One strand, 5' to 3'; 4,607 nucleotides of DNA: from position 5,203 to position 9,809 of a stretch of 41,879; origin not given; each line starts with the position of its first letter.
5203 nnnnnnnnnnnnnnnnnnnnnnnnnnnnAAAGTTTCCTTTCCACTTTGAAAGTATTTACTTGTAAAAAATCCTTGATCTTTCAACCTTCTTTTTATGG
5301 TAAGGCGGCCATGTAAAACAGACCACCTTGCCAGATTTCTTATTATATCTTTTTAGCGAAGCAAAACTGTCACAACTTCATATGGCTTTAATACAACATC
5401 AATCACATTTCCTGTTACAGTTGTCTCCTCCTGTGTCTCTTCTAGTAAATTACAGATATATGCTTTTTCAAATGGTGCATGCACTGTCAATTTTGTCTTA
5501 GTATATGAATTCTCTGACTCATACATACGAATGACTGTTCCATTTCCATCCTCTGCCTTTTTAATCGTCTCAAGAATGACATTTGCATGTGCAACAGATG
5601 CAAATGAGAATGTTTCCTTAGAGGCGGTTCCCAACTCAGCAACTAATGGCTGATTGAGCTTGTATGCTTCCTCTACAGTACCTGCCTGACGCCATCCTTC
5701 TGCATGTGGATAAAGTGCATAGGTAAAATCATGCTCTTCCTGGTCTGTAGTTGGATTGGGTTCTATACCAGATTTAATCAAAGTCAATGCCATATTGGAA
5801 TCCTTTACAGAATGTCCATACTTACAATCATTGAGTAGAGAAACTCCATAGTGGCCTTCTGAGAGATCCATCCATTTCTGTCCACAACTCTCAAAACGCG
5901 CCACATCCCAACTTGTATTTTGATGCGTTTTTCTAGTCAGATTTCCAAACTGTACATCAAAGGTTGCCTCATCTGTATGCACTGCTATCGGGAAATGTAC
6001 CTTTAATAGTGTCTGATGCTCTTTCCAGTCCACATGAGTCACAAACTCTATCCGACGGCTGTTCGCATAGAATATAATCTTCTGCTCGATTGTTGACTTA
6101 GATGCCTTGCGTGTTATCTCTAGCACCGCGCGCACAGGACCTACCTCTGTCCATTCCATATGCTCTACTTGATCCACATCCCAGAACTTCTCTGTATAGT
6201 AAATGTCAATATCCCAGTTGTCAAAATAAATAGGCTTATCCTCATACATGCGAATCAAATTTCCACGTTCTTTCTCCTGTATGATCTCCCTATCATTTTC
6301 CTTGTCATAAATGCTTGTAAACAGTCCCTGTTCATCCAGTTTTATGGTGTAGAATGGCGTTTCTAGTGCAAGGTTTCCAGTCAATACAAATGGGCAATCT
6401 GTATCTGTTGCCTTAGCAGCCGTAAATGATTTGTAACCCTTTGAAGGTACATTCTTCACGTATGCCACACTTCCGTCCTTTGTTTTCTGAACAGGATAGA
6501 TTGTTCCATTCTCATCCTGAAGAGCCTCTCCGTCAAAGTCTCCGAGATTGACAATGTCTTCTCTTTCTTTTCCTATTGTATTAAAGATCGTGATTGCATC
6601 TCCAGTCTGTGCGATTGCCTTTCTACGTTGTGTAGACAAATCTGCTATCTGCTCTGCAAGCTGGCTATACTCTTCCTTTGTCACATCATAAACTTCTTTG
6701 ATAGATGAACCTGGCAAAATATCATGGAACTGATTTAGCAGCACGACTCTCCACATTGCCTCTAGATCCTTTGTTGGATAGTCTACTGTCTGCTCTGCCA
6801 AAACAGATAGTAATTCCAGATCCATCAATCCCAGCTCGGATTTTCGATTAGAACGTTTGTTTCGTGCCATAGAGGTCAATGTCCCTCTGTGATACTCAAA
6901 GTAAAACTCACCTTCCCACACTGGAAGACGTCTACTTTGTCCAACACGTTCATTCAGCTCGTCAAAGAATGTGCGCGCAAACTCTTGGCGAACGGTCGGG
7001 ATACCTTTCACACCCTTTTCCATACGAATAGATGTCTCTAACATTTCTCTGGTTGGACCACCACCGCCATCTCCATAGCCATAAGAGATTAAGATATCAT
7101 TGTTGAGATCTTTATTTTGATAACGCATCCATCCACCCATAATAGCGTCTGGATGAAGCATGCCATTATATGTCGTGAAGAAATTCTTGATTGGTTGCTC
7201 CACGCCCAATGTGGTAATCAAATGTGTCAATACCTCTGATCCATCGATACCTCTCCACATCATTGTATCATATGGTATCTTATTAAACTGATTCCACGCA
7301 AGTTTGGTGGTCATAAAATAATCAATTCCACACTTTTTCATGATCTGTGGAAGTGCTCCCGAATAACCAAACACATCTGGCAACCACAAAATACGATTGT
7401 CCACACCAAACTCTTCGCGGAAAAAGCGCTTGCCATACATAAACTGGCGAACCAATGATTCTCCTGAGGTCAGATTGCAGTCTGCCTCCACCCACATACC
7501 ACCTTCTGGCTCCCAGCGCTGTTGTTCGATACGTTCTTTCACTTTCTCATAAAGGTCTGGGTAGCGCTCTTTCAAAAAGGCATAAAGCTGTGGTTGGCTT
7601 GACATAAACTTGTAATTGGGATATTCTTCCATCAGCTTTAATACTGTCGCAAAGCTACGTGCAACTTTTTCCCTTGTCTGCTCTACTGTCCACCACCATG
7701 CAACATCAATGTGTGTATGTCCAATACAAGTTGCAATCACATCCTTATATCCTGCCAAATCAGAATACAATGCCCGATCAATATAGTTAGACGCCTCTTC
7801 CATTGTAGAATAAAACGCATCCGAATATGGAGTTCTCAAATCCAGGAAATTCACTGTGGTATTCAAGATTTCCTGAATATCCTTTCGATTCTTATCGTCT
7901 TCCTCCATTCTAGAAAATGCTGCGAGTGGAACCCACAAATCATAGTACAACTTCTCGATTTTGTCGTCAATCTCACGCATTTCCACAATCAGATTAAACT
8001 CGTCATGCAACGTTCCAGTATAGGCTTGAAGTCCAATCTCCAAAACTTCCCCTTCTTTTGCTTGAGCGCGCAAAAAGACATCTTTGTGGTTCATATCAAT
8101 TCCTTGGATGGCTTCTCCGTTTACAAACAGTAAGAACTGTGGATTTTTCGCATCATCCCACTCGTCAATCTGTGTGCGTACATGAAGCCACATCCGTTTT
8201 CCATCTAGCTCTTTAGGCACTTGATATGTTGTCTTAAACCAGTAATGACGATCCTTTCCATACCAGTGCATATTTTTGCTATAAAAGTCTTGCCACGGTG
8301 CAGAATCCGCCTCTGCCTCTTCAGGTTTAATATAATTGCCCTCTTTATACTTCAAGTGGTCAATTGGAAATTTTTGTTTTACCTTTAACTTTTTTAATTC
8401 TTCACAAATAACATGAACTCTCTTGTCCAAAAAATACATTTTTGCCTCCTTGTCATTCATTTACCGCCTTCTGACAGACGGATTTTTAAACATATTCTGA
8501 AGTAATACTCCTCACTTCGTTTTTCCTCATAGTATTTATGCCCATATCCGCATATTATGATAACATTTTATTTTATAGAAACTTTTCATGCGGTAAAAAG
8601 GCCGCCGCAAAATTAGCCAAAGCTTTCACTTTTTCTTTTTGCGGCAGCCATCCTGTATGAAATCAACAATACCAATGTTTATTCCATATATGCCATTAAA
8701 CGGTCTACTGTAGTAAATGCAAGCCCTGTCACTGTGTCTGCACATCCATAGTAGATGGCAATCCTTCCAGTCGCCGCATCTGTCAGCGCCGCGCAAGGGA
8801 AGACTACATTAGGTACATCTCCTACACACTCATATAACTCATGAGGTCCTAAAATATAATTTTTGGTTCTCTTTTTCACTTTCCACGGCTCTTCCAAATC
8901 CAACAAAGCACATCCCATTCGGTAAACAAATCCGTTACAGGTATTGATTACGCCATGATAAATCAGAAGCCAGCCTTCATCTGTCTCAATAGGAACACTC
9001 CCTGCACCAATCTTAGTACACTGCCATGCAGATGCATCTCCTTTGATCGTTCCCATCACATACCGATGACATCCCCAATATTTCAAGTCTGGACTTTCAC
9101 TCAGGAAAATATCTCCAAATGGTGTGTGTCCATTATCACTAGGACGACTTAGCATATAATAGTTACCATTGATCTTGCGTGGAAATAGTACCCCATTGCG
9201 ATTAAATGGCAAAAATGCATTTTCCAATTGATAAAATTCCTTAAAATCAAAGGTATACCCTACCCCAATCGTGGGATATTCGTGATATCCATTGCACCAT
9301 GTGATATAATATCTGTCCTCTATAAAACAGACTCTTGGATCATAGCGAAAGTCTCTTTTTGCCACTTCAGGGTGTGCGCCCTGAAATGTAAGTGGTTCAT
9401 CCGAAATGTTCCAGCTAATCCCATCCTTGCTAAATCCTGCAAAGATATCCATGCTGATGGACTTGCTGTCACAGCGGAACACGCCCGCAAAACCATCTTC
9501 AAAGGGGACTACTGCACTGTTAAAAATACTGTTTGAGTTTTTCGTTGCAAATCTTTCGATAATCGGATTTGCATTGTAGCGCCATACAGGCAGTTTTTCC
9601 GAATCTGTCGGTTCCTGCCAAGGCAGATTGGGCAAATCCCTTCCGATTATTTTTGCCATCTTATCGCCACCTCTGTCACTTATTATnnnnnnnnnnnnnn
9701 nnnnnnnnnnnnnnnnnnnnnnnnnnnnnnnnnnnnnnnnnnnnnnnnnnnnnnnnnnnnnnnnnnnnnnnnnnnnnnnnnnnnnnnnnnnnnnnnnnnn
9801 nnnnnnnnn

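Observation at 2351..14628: Complete high-mannose N-glycan foraging locus: GH85 ENGase lipoprotein + ABC importer + GH38 + GH130 + LacI repressor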

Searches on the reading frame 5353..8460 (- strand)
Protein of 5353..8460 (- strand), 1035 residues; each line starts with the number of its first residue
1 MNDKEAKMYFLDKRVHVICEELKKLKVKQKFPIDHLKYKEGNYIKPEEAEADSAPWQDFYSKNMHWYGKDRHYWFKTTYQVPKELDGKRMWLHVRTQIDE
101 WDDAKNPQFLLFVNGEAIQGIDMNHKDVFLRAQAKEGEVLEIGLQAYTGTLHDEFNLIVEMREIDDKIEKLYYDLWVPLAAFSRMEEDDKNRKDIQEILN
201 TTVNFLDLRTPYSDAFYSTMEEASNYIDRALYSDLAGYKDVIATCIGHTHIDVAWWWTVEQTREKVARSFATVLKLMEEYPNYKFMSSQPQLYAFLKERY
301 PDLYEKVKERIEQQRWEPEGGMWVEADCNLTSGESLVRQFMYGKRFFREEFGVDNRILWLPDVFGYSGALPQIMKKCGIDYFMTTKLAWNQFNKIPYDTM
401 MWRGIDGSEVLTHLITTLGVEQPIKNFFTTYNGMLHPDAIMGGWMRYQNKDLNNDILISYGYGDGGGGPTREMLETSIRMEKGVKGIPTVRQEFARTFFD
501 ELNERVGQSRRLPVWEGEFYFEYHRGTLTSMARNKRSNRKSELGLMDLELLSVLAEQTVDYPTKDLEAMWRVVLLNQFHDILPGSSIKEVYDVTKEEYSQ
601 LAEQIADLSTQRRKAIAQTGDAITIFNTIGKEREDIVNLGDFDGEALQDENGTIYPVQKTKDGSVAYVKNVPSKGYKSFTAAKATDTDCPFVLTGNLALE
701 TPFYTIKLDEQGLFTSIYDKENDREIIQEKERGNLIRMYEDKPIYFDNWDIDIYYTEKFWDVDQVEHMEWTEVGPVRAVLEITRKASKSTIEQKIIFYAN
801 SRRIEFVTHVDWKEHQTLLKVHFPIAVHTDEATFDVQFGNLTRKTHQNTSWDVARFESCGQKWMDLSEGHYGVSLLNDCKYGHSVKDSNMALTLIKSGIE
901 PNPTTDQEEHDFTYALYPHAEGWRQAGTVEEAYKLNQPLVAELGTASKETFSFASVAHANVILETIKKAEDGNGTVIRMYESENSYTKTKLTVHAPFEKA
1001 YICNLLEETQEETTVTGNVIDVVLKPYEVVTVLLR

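Call 3: search_protein_families(library=pfam, proteins=[window:5353-8460:-])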
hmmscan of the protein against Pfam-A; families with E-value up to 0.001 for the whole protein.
window:5353-8460:- (1035 aa): 4 families
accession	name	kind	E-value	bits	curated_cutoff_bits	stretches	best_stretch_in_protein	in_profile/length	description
PF01074.27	Glyco_hydro_38N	-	1.3e-93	313.8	25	1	244-516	3-270/270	Glycosyl hydrolases family 38 N-terminal domain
PF07748.19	Glyco_hydro_38C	-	1.3e-66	225.3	25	1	699-903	1-205/206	Glycosyl hydrolases family 38 C-terminal domain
PF09261.16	Alpha-mann_mid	-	3.5e-26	91.6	31.1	1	522-611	1-91/96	Alpha mannosidase middle domain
PF17677.7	Glyco_hydro38C2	-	5e-19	68.6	22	1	960-1032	1-72/72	Glycosyl hydrolases family 38 C-terminal beta sandwich domain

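Call 4: search_protein_families(library=ncbifam, proteins=[window:5353-8460:-])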
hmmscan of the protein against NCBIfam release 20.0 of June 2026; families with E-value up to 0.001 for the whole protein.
window:5353-8460:- (1035 aa): 1 family
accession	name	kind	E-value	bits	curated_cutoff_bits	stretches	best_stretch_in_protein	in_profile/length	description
NF007331.0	PRK09819.1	equivalog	5e-41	140.5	1138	3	246-639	9-401/885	mannosylglycerate hydrolase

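Call 10: search_solved_structures(query=window:5353-8460:-)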
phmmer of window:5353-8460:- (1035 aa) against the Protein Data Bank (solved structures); distinct sequences matched with E-value up to 0.001: 20.
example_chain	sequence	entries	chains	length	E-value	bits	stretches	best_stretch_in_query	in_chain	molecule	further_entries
6lz1_A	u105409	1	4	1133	1.3e-149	503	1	244-1030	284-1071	Ams1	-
7dd9_A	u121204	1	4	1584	3.4e-149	501.6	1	244-1030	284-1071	Alpha-mannosidase,ZZ-type zinc finger-containing protein P35G2.11c,Maltose/maltodextrin-bi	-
7vqo_A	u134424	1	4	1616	4e-138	465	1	59-1031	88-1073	Ams1, Nbr1 and malE fusion protein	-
5jm0_A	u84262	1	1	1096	1.7e-126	426.5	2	169-592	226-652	Alpha-mannosidase,Alpha-mannosidase,Alpha-mannosidase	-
7ufs_A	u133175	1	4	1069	2.4e-125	422.7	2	234-621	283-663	Alpha-mannosidase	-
7ufr_A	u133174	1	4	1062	1.2e-122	413.8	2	160-611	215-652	Alpha-mannosidase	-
7uft_A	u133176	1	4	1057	8.8e-122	410.8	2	158-619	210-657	Alpha-mannosidase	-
7ufu_A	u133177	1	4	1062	1.4e-121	410.2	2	160-611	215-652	Alpha-mannosidase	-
5kbp_A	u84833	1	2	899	3e-15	58.2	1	245-379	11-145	Glycosyl hydrolase, family 38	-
3lvt_A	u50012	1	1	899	3.9e-15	57.8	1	245-379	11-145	Glycosyl hydrolase, family 38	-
2wyh_A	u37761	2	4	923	7e-15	56.9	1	245-380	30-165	ALPHA-MANNOSIDASE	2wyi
1o7d_A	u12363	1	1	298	2.8e-07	31.8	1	245-399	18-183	Lysosomal alpha-mannosidase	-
1qwu_A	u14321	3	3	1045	6.7e-05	23.9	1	242-391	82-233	Alpha-mannosidase II | Alpha-mannosidase 2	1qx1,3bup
1qwn_A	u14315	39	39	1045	6.7e-05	23.9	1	242-391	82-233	Alpha-mannosidase II | putative golgi alpha-mannosidase II | Alpha-mannosidase 2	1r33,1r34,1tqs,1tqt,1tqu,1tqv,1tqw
1ps3_A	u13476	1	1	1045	7e-05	23.8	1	243-391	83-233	Alpha-mannosidase II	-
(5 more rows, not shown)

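Call 51: list_cluster_members(proteins=[P0001, window:5353-8460:-, window:32328-34247:+])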
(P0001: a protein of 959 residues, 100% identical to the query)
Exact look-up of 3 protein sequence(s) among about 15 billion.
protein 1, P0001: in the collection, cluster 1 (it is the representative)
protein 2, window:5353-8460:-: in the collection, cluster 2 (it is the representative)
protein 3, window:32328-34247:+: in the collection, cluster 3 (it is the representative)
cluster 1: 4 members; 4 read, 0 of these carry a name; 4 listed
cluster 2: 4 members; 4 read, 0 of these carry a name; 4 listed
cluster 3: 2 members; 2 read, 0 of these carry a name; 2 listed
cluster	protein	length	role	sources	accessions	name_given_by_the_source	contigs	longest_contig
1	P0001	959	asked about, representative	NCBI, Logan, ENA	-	-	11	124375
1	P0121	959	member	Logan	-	-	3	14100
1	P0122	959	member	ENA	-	-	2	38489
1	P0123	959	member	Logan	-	-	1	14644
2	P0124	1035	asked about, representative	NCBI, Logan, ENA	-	-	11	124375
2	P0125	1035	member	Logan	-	-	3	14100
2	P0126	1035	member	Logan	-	-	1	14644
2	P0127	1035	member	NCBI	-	-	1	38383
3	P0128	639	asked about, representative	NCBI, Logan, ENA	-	-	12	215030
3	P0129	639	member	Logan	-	-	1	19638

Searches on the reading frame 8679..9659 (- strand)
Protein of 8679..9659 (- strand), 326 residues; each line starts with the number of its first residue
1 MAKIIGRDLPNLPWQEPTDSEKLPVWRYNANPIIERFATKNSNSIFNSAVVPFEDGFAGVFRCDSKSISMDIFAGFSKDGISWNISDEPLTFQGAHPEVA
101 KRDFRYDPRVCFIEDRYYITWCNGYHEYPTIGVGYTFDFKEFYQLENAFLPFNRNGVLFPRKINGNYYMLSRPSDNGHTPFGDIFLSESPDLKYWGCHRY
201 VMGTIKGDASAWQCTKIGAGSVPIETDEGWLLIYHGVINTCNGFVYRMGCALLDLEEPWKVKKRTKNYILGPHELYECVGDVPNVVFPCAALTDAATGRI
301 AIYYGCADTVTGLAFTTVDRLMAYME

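Call 3: search_protein_families(library=pfam, proteins=[window:8679-9659:-])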
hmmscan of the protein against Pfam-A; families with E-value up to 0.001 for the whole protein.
window:8679-9659:- (326 aa): 1 family
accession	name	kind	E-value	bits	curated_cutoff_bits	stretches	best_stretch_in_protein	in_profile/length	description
PF04041.19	Glyco_hydro_130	-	5.9e-70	236.2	26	1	12-325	8-318/320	beta-1,4-mannooligosaccharide phosphorylase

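Call 4: search_protein_families(library=ncbifam, proteins=[window:8679-9659:-])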
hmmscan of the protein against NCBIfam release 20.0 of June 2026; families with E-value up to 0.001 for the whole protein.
window:8679-9659:- (326 aa): 3 families
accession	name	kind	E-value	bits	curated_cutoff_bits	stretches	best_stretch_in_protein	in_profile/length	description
NF050092.1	BtaManbiosPhlase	equivalog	3.1e-52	177.6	550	1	75-322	112-347/351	BtaManbiosPhlase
NF052550.1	BManbPhaseBMBP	equivalog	7.9e-43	146.9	450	1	41-320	22-293/296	beta-1,2-mannobiose phosphorylase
NF058598.1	BetMansidBT3780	equivalog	4.1e-08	32.7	550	1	214-315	254-361/366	beta-1,2-mannosidase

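Call 8: search_solved_structures(query=window:8679-9659:-, show_alignments=2)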
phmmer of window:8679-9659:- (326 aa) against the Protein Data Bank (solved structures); distinct sequences matched with E-value up to 0.001: 16.
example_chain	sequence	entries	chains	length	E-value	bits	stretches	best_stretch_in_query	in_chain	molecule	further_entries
4udg_A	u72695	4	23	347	4e-149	499.4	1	12-323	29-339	UHGB_MP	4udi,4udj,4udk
4udk_E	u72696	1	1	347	4.2e-149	499.3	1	12-323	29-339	UHGB_MP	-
5ayd_A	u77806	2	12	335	2.7e-140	470.4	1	5-325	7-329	Beta-1,4-mannooligosaccharide phosphorylase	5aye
1vkd_A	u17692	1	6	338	7.2e-120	403.2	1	3-324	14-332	conserved hypothetical protein TM1225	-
5b0p_A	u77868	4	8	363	8.6e-38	133.2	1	75-311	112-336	Lin0857 protein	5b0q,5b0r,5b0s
9eqq_A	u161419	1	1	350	8.6e-36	126.6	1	106-319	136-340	Uhgb_MS mannoside synthase from an unknown human gut bacterium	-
9erg_A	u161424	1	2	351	8.7e-36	126.6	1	106-319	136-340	Uhgb_MS mannoside synthase from an unknown human gut bacterium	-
9erh_A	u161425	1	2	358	8.8e-36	126.6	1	106-319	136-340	Uhgb_MS mannoside synthase from an unknown human gut bacterium in complex with 1,2-beta-ma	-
9fj8_A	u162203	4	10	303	2.8e-33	118.4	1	66-317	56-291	1,2-beta-oligomannan phosphorylase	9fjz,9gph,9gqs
7fip_A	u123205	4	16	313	4.8e-32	114.3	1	73-316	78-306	Beta-1,2-mannobiose phosphorylase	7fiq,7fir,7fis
5ay9_A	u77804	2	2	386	3.8e-27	98.2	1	21-324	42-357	4-O-beta-D-mannosyl-D-glucose phosphorylase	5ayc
3was_A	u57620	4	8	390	1.9e-16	63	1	26-324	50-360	4-O-beta-D-mannosyl-D-glucose phosphorylase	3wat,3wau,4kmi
4onz_A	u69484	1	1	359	3.5e-05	25.9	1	75-315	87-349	putative glycoside hydrolase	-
5a7v_B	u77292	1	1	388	0.00047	22.2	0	39-315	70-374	PUTATIVE GLYCOSIDASE PH117-RELATED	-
5a7v_A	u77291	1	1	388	0.00048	22.2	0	39-315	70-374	PUTATIVE GLYCOSIDASE PH117-RELATED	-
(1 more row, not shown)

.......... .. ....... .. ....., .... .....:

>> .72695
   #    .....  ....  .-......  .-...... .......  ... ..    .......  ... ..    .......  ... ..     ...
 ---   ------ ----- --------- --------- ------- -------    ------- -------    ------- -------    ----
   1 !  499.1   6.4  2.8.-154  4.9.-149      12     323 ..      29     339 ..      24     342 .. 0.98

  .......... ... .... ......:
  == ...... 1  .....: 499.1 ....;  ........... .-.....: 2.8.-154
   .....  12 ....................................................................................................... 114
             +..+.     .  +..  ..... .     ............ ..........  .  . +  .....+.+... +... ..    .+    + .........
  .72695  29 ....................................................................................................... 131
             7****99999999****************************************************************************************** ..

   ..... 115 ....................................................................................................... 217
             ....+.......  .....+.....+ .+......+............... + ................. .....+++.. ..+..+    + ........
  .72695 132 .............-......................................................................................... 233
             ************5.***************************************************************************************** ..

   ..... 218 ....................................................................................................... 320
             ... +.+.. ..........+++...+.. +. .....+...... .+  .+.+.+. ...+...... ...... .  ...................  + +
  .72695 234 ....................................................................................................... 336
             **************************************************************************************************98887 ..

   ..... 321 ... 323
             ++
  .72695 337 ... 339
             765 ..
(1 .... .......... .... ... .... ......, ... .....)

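Call 14: find_encoding_contigs(protein=window:8679-9659:-, flank=10000, max_places=6)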
Protein window:8679-9659:- (326 aa): 19 contigs read that carry it; 5 places shown.
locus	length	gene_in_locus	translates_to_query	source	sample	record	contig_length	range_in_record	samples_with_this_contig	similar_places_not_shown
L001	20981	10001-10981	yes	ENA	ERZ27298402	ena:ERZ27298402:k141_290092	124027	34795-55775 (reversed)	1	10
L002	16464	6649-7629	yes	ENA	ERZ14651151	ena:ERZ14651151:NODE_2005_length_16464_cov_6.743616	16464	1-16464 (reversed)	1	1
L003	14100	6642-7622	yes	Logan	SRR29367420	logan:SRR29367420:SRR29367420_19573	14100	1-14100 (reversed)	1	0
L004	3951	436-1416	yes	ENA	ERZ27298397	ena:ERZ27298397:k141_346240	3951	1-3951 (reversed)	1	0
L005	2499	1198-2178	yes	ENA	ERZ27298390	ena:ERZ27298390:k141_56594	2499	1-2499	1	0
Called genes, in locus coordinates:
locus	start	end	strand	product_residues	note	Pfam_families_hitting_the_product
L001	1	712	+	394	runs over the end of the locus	PF00438:S-AdoMet_synt_N, PF02772:S-AdoMet_synt_M, PF02773:S-AdoMet_synt_C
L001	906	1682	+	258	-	PF14062:DUF4253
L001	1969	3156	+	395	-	PF05448:AXE1, PF01738:DLH, PF00561:Abhydrolase_1 (weak), PF12146:Hydrolase_4 (weak), PF00326:Peptidase_S9 (weak)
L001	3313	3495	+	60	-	-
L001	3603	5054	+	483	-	PF07992:Pyr_redox_2 (faint), PF00890:FAD_binding_2 (faint), PF01266:DAO, PF13450:NAD_binding_8 (weak), PF00355:Rieske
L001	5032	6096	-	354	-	PF00356:LacI, PF00532:Peripla_BP_1, PF13377:Peripla_BP_3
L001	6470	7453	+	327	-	PF00528:BPD_transp_1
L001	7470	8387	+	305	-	PF00528:BPD_transp_1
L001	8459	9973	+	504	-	PF12010:DUF3502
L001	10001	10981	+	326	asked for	PF04041:Glyco_hydro_130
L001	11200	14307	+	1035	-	PF01074:Glyco_hydro_38N, PF09261:Alpha-mann_mid, PF07748:Glyco_hydro_38C, PF17677:Glyco_hydro38C2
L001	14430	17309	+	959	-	PF03644:Glyco_hydro_85, PF21910:GH85_C, PF00801:PKD (weak), PF18911:PKD_4 (weak), PF00754:F5_F8_type_C, PF22633:F5_F8_type_C_2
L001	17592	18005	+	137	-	-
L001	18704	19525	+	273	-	PF08719:NADAR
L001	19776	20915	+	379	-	PF14257:DUF4349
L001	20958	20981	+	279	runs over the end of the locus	PF00990:GGDEF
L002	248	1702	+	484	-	PF07992:Pyr_redox_2 (faint), PF00890:FAD_binding_2 (faint), PF01266:DAO, PF13450:NAD_binding_8 (weak), PF00355:Rieske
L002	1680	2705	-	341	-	PF00356:LacI, PF00532:Peripla_BP_1, PF13377:Peripla_BP_3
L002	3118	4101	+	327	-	PF00528:BPD_transp_1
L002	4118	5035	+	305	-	PF00528:BPD_transp_1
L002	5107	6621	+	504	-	PF12010:DUF3502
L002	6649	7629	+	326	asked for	PF04041:Glyco_hydro_130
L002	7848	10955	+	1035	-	PF01074:Glyco_hydro_38N, PF09261:Alpha-mann_mid, PF07748:Glyco_hydro_38C, PF17677:Glyco_hydro38C2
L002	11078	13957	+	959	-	PF03644:Glyco_hydro_85, PF21910:GH85_C, PF00801:PKD (weak), PF18911:PKD_4 (weak), PF00754:F5_F8_type_C, PF22633:F5_F8_type_C_2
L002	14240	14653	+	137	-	-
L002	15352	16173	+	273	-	PF08719:NADAR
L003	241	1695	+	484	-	PF07992:Pyr_redox_2 (faint), PF00890:FAD_binding_2 (faint), PF01266:DAO, PF13450:NAD_binding_8 (weak), PF00355:Rieske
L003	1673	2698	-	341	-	PF00356:LacI, PF00532:Peripla_BP_1, PF13377:Peripla_BP_3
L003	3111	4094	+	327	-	PF00528:BPD_transp_1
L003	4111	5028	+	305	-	PF00528:BPD_transp_1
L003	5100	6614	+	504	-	PF12010:DUF3502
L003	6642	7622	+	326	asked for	PF04041:Glyco_hydro_130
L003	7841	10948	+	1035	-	PF01074:Glyco_hydro_38N, PF09261:Alpha-mann_mid, PF07748:Glyco_hydro_38C, PF17677:Glyco_hydro38C2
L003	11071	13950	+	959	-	PF03644:Glyco_hydro_85, PF21910:GH85_C, PF00801:PKD, PF18911:PKD_4, PF00754:F5_F8_type_C, PF22633:F5_F8_type_C_2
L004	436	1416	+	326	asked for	PF04041:Glyco_hydro_130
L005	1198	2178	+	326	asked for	PF04041:Glyco_hydro_130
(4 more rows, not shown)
